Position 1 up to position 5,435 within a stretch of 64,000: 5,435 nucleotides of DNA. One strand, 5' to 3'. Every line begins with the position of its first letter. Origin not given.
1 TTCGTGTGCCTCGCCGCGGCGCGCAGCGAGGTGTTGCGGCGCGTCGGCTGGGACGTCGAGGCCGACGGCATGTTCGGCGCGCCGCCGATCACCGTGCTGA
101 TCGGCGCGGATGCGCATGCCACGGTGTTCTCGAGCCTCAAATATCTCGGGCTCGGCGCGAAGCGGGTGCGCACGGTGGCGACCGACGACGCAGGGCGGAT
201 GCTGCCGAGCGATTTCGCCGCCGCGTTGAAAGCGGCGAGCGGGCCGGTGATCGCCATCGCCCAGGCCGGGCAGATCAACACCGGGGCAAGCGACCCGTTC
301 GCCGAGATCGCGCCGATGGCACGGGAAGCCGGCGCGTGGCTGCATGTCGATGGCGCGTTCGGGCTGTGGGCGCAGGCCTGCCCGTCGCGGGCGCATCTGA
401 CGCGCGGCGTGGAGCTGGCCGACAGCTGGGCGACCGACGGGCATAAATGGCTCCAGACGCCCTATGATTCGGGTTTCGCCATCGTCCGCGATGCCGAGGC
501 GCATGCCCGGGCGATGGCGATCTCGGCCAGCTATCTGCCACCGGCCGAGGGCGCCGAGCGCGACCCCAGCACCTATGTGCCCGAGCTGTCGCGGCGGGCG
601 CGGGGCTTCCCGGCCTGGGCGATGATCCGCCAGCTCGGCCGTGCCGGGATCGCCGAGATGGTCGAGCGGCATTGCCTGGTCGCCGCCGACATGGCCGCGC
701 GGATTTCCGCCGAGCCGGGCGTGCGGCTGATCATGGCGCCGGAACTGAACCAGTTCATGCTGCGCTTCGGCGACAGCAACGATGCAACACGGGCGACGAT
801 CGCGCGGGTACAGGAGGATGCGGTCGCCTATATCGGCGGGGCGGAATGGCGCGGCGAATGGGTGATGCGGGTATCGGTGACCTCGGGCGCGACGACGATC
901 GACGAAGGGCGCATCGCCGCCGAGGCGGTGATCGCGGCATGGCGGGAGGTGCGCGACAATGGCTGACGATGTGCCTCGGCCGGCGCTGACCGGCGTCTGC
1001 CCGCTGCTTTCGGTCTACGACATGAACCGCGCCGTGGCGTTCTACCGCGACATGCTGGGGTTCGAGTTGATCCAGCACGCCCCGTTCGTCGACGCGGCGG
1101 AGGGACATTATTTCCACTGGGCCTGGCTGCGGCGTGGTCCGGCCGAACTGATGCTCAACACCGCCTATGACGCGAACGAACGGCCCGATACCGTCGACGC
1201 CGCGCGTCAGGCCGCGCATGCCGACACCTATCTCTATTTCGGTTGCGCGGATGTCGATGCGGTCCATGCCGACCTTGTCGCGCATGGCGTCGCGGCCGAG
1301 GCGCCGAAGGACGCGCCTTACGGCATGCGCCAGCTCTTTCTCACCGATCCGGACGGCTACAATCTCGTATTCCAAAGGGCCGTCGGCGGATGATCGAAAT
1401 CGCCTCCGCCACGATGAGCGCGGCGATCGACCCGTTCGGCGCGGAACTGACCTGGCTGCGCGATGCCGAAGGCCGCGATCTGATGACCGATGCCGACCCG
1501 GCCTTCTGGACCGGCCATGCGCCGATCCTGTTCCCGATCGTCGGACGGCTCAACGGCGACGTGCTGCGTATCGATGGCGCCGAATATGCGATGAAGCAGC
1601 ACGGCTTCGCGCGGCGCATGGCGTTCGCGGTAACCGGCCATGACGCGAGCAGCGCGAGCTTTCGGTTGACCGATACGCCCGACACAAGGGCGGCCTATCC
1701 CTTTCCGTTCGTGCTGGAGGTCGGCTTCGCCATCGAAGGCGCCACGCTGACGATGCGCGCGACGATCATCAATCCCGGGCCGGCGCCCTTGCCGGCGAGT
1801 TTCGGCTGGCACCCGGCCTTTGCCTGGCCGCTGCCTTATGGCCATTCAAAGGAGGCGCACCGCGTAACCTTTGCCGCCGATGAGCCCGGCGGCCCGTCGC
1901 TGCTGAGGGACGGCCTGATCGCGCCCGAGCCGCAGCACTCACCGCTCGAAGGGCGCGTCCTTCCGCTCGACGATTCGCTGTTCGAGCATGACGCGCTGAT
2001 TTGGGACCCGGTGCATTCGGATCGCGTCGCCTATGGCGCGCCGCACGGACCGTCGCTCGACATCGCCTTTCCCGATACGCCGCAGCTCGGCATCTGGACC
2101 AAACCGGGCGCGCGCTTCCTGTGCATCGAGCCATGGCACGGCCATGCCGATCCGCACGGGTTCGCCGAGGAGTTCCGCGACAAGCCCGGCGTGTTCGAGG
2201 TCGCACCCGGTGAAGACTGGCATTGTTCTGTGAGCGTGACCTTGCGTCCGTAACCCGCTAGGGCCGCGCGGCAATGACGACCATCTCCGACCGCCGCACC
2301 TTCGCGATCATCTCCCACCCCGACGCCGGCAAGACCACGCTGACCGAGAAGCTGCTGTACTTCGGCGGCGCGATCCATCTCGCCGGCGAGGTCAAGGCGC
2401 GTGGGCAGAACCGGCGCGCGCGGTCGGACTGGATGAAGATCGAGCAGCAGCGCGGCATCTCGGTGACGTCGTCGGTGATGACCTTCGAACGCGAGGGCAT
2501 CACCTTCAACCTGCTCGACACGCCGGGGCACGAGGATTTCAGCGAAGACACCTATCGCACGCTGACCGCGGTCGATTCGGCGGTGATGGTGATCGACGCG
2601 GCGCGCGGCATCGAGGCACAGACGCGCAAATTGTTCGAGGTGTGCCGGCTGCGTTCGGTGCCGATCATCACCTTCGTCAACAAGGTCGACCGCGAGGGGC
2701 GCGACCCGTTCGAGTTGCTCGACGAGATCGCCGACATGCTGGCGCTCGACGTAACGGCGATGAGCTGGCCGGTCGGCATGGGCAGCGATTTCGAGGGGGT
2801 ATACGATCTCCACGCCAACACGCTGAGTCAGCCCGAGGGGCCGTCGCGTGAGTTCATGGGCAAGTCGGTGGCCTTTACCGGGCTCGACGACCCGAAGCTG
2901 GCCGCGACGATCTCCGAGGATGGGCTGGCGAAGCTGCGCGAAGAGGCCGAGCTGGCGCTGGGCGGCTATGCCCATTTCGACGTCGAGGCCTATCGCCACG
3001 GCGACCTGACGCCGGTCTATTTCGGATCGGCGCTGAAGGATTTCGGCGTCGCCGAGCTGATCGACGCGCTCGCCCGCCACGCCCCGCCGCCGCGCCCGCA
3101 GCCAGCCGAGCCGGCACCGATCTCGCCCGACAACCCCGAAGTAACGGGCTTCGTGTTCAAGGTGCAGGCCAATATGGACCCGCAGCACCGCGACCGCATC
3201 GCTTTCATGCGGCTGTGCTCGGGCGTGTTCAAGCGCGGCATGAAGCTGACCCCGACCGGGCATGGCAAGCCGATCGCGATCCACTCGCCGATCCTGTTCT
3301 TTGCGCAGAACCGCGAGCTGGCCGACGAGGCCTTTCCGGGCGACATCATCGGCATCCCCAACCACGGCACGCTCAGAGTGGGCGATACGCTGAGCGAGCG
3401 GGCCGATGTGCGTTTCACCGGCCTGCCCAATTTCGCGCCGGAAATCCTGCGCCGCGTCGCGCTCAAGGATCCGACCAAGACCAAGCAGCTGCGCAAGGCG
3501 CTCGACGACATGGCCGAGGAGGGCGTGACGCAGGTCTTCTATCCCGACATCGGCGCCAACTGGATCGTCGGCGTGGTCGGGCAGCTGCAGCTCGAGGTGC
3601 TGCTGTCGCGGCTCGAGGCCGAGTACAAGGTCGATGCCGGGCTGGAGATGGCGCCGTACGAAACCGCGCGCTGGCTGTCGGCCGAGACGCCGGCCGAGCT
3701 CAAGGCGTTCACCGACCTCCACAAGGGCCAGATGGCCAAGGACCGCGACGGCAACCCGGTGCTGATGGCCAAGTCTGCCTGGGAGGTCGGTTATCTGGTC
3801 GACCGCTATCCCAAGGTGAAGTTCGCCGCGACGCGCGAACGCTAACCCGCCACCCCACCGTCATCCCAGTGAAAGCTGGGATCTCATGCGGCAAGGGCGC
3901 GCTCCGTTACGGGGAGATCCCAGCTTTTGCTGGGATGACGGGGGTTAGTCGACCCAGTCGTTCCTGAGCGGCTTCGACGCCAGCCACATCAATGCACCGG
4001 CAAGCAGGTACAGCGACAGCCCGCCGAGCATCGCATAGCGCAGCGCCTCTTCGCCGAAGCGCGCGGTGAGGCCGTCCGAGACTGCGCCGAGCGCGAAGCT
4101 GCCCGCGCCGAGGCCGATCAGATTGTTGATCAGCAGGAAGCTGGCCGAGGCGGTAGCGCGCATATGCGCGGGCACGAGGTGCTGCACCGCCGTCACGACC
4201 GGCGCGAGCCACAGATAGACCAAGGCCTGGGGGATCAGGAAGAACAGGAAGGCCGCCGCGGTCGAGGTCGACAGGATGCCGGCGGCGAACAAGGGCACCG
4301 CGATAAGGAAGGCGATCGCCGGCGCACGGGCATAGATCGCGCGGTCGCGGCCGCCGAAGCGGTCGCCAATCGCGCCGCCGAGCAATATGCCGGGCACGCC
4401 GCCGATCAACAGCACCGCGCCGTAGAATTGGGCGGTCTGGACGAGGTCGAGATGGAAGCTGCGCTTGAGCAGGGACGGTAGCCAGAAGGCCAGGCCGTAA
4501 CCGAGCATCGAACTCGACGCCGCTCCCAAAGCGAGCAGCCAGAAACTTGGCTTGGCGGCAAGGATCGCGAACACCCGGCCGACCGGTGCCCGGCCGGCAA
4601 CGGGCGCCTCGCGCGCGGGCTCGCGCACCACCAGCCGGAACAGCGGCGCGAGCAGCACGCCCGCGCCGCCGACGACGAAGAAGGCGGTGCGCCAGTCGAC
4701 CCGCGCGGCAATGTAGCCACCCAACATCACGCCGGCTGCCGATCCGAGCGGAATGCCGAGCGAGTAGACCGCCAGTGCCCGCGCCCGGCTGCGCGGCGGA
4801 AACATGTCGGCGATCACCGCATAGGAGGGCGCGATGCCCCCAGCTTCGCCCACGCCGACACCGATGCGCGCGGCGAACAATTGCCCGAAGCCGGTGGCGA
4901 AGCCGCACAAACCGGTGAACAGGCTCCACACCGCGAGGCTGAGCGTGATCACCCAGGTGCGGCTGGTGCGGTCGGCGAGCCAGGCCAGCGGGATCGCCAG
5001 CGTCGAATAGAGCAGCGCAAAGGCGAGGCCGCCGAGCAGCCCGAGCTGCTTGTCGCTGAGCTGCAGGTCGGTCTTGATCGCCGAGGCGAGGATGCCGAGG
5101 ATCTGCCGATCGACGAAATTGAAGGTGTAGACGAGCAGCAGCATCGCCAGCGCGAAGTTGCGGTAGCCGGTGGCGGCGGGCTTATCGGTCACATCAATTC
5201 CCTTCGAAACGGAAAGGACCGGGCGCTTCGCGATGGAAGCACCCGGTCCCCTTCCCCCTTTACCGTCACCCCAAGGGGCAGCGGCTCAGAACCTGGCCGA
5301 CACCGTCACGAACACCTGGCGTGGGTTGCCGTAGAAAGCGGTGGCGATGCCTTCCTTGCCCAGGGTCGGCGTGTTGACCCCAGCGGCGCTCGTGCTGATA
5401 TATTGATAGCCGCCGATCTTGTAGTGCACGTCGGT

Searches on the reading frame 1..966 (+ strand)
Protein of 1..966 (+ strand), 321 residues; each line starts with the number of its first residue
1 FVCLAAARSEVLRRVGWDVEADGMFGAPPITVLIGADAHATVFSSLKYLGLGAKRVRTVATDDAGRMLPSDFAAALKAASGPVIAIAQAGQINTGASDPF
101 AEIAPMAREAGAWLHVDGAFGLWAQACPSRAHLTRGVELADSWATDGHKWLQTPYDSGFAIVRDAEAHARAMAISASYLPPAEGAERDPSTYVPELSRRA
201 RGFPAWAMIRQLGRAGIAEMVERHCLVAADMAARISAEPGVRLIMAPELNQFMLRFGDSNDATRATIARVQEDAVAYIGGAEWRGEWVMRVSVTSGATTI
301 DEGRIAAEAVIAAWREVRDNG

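Call 75: search_protein_families(library=pfam, proteins=[window:1-966:+], max_evalue=0.00001)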
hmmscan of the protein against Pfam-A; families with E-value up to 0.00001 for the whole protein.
window:1-966:+ (321 aa): 1 family
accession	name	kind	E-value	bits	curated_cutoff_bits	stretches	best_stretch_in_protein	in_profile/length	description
PF00282.25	Pyridoxal_deC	-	6.8e-33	114.4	27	1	2-248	117-366/375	Pyridoxal-dependent decarboxylase conserved domain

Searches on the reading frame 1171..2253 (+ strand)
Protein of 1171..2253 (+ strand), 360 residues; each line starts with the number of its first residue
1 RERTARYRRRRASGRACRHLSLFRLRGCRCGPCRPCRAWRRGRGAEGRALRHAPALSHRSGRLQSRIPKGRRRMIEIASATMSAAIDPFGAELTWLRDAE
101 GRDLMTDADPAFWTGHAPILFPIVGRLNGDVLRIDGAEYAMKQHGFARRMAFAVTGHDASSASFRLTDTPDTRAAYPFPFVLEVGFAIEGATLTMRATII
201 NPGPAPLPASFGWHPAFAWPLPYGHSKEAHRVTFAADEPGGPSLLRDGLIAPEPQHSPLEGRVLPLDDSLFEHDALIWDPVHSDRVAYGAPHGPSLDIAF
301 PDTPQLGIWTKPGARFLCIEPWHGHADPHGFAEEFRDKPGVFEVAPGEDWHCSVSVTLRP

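Call 75: search_protein_families(library=pfam, proteins=[window:1171-2253:+], max_evalue=0.00001)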
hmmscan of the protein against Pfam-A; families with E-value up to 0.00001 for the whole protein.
window:1171-2253:+ (360 aa): 1 family
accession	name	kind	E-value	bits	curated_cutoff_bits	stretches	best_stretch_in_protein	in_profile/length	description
PF01263.26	Aldose_epim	-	1e-22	81.3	27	1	74-238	2-178/299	Aldose 1-epimerase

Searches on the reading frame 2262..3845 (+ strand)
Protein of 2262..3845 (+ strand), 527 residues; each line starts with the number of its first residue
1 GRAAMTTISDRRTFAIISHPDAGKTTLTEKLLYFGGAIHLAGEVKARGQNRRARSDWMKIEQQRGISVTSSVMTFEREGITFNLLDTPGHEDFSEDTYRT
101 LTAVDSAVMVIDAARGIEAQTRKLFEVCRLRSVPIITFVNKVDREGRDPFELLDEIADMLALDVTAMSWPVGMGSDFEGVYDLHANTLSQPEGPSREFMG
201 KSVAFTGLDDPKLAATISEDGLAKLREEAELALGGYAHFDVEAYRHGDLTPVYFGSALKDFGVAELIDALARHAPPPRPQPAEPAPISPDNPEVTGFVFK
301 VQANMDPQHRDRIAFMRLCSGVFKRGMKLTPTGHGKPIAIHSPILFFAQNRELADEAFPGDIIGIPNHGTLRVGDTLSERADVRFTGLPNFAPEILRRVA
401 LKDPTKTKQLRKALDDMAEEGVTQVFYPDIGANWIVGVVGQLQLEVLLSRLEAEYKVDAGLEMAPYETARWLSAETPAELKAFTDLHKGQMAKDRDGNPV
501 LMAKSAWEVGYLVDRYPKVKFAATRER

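Call 75: search_protein_families(library=pfam, proteins=[window:2262-3845:+], max_evalue=0.00001)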
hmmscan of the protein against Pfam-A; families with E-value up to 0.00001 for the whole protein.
window:2262-3845:+ (527 aa): 5 families
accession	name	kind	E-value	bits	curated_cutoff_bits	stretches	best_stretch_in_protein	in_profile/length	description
PF00009.33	GTP_EFTU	-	2e-53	181.2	26.5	1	11-276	3-188/188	Elongation factor Tu GTP binding domain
PF16658.11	RF3_C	-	1e-43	148.7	40.1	1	385-511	1-130/132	Class II release factor RF3, C-terminal domain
PF22042.2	EF-G_D2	-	4.8e-23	81.5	27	1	294-379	2-83/84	Elongation factor G domain 2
PF03144.31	GTP_EFTU_D2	-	3.6e-08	34.1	30.3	1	312-377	2-72/73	Elongation factor Tu domain 2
PF01926.29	MMR_HSR1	-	1.4e-06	28.8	21.9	1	14-141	2-113/113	50S ribosome-binding GTPase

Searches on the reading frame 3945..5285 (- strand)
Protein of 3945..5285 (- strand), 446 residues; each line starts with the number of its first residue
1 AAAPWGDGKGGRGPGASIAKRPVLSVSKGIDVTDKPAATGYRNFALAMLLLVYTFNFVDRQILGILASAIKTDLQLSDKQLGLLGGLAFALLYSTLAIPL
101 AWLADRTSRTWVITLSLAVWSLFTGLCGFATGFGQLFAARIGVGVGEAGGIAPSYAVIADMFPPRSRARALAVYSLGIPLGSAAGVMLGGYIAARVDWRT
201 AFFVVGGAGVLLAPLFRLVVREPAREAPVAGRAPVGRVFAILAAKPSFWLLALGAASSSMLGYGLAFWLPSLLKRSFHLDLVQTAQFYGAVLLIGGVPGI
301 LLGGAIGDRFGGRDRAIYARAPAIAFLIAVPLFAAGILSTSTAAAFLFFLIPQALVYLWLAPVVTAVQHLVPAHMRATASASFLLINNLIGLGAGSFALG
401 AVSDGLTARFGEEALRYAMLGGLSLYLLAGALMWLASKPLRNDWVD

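Call 75: search_protein_families(library=pfam, proteins=[window:3945-5285:-], max_evalue=0.00001)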
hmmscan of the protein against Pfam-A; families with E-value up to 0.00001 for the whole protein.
window:3945-5285:- (446 aa): 2 families
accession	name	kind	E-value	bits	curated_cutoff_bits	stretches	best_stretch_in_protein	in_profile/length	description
PF07690.21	MFS_1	-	2.5e-50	171.8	33.4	1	49-392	1-344/347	Major Facilitator Superfamily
PF03137.26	OATP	-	3.1e-06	26.2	25.8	1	238-327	285-374/545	Organic Anion Transporter Polypeptide (OATP) family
